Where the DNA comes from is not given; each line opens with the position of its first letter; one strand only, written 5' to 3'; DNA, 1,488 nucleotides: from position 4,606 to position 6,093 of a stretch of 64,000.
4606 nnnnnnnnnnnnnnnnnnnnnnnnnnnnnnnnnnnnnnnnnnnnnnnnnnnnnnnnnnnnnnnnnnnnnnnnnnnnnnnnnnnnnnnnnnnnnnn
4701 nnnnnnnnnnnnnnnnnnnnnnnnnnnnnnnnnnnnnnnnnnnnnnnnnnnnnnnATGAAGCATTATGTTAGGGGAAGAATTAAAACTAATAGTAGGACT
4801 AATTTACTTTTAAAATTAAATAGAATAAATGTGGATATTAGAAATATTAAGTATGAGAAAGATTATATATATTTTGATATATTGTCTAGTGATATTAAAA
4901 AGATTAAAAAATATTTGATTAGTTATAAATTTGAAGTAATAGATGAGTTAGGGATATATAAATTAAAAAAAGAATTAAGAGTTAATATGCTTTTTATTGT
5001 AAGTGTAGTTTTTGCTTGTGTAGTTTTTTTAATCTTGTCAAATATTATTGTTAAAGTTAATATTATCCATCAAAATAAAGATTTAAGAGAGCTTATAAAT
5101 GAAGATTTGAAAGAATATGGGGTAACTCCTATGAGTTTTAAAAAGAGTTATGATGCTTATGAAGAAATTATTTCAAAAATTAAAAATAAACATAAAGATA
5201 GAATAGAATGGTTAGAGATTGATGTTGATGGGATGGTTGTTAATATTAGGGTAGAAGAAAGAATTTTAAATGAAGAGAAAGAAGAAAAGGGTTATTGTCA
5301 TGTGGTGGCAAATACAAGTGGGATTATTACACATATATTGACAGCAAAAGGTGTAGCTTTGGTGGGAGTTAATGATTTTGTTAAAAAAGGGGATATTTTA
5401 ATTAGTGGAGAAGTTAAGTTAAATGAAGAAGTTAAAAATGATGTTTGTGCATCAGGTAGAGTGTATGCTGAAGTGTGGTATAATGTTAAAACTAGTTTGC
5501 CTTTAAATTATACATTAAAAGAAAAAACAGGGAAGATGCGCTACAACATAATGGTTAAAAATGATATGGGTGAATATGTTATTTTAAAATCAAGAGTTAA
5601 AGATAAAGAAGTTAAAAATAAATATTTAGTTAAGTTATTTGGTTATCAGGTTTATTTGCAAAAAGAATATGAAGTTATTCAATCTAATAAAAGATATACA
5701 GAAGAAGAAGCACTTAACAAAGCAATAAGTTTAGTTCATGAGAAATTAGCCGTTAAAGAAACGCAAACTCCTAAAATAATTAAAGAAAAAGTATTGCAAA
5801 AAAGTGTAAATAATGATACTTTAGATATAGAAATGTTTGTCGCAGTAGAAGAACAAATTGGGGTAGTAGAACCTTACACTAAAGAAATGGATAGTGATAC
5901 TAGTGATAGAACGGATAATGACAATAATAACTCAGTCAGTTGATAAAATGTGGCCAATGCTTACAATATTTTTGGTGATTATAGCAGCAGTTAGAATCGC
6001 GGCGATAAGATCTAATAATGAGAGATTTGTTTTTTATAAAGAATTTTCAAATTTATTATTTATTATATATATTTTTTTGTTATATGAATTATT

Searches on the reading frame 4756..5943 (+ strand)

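Call 16: search_protein_families(library=pfam, proteins=[window:4756-5943:+], max_evalue=0.001)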
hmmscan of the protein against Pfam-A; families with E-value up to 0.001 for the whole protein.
window:4756-5943:+ (395 aa): 1 family
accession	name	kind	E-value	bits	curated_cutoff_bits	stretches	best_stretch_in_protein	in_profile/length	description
PF06898.16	YqfD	-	1.8e-60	205.3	25.2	1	3-368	5-379/379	Putative stage IV sporulation protein YqfD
